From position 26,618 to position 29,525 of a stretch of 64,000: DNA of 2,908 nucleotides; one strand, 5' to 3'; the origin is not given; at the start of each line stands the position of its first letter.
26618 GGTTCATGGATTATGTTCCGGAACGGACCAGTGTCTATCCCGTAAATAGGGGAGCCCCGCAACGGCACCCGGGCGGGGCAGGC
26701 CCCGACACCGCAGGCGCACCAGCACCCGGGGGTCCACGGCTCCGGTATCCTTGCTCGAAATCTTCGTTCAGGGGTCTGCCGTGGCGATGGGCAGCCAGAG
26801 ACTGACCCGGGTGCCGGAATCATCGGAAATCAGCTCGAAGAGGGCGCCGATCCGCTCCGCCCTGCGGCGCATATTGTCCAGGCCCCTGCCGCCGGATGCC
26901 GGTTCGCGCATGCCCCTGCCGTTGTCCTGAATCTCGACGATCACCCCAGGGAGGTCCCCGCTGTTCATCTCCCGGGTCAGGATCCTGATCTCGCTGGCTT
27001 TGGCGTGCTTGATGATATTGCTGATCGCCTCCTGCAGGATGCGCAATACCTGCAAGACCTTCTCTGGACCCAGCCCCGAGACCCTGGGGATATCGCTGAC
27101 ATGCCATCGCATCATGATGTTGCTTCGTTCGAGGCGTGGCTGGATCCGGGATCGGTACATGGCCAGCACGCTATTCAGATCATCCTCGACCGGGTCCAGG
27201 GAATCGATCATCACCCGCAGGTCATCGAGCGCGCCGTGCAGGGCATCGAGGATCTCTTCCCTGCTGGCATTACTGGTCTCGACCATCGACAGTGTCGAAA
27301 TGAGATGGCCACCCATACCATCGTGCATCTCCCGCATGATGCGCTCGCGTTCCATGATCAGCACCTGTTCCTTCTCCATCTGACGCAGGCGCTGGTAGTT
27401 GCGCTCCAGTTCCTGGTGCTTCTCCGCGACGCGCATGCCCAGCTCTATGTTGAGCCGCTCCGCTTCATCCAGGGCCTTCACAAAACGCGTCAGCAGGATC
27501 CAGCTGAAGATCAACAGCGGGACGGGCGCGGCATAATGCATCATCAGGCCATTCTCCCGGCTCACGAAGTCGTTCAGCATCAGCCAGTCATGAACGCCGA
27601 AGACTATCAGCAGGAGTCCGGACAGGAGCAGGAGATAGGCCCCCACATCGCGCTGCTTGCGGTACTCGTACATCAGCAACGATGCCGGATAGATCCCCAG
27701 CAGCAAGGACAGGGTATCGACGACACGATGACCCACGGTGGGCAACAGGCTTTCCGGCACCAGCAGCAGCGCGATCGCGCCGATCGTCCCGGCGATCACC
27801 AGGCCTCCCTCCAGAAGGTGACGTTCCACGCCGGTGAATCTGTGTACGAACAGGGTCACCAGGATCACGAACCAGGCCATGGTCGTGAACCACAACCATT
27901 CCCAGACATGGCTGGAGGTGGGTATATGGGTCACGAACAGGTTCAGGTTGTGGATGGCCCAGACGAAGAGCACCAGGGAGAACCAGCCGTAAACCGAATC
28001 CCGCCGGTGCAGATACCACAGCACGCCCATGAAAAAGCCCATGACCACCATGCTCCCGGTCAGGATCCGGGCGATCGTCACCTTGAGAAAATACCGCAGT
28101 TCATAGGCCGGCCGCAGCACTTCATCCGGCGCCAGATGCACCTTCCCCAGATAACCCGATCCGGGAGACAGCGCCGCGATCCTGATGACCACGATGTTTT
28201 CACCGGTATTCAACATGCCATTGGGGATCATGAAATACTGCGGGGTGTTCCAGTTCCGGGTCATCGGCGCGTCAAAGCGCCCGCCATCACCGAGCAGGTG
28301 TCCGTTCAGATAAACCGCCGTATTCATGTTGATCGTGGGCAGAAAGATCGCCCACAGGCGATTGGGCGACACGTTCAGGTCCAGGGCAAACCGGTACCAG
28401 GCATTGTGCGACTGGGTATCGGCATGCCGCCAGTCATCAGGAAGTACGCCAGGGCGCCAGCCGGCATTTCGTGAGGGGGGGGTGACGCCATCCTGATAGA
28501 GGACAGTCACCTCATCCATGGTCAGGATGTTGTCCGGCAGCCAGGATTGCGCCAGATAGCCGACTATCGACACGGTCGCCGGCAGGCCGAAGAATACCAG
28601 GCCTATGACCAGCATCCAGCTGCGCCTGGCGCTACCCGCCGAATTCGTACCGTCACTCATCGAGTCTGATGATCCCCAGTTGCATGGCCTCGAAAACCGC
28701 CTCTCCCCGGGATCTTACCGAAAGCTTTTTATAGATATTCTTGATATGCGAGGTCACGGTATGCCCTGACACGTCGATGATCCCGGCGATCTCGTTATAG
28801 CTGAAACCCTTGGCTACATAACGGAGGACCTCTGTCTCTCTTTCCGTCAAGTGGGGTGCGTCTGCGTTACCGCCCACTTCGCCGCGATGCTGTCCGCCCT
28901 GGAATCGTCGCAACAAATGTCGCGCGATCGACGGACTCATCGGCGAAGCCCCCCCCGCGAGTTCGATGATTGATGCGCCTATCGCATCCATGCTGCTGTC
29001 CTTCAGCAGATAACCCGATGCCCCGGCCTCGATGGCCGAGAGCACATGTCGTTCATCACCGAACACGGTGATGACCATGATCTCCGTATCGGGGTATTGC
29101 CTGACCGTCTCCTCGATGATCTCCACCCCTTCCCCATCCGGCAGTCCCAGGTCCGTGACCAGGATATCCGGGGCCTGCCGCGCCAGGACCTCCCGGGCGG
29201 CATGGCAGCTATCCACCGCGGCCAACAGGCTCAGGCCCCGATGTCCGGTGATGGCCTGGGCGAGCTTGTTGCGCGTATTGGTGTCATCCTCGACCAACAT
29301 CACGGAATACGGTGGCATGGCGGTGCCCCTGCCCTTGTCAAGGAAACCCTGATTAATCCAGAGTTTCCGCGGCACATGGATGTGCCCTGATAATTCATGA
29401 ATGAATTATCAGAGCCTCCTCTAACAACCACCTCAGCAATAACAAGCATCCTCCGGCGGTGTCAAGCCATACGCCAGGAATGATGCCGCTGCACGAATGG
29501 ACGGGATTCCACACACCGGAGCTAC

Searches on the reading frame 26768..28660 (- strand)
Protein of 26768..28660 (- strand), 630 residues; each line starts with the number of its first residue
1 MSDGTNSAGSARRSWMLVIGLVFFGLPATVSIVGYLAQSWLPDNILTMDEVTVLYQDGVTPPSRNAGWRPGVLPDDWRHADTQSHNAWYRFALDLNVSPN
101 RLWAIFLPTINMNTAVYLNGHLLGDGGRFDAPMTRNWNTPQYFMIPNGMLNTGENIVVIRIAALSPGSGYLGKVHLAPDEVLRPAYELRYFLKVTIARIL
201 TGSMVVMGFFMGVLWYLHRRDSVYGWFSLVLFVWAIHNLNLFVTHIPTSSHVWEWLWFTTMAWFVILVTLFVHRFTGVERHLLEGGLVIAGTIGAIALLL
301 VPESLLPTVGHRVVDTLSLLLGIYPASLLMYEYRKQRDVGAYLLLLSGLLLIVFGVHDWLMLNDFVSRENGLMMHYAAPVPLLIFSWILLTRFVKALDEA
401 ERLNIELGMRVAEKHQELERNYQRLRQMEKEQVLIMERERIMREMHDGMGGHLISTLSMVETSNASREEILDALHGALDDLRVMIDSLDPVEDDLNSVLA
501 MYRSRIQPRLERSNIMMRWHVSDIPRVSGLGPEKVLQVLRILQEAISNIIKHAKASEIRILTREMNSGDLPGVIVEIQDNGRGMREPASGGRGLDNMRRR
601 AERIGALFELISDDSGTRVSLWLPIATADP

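Call 3: search_protein_families(library=pfam, proteins=[window:26768-28660:-], max_evalue=0.1)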
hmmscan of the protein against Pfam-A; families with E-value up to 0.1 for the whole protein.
window:26768-28660:- (630 aa): 4 families
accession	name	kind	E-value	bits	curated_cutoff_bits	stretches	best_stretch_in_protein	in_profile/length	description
PF07695.17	7TMR-DISM_7TM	-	4.1e-10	40.4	29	1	199-388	7-201/205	7TM diverse intracellular signalling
PF02518.31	HATPase_c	-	1.9e-09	38.4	26.4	1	536-626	4-110/111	Histidine kinase-, DNA gyrase B-, and HSP90-like ATPase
PF13581.12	HATPase_c_2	-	8.1e-05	23.1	27.4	1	520-593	14-87/127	Histidine kinase-like ATPase domain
PF07730.19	HisKA_3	-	0.0017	19.3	24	1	437-491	1-66/68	Histidine kinase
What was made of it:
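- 26768..29375 (-): Adjacent two-component system: a 7TMR-DISM histidine kinase and a LuxR-type response regulator. It is a possible regulator of the cluster. Pfam hits (call 3).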

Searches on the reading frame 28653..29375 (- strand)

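Call 3: search_protein_families(library=pfam, proteins=[window:28653-29375:-], max_evalue=0.1)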
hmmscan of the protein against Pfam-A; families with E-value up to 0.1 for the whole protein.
window:28653-29375:- (240 aa): 8 families
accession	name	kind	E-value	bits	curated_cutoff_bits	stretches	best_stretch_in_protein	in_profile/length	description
PF00072.30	Response_reg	-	2.5e-20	73.1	30.2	1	25-134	1-108/111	Response regulator receiver domain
PF00196.25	GerE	-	1.3e-17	63.6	23.5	1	176-228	3-55/57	Bacterial regulatory proteins, luxR family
PF08281.18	Sigma70_r4_2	-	0.00034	20.6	25.7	1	175-218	10-54/54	Sigma-70, region 4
PF04545.22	Sigma70_r4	-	0.00077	19.4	24.1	1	175-218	4-48/50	Sigma-70, region 4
PF13384.12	HTH_23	-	0.0033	17.6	24.6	1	182-212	9-39/50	Homeodomain-like domain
PF04967.18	HTH_10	-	0.014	15.6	23.1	0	189-218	22-51/53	HTH DNA binding domain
PF04297.20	UPF0122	-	0.036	14.8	22.7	1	176-218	18-61/101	Putative helix-turn-helix protein, YlxM / p13 like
PF13518.12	HTH_28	-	0.092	13.3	25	0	182-212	4-34/52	Helix-turn-helix domain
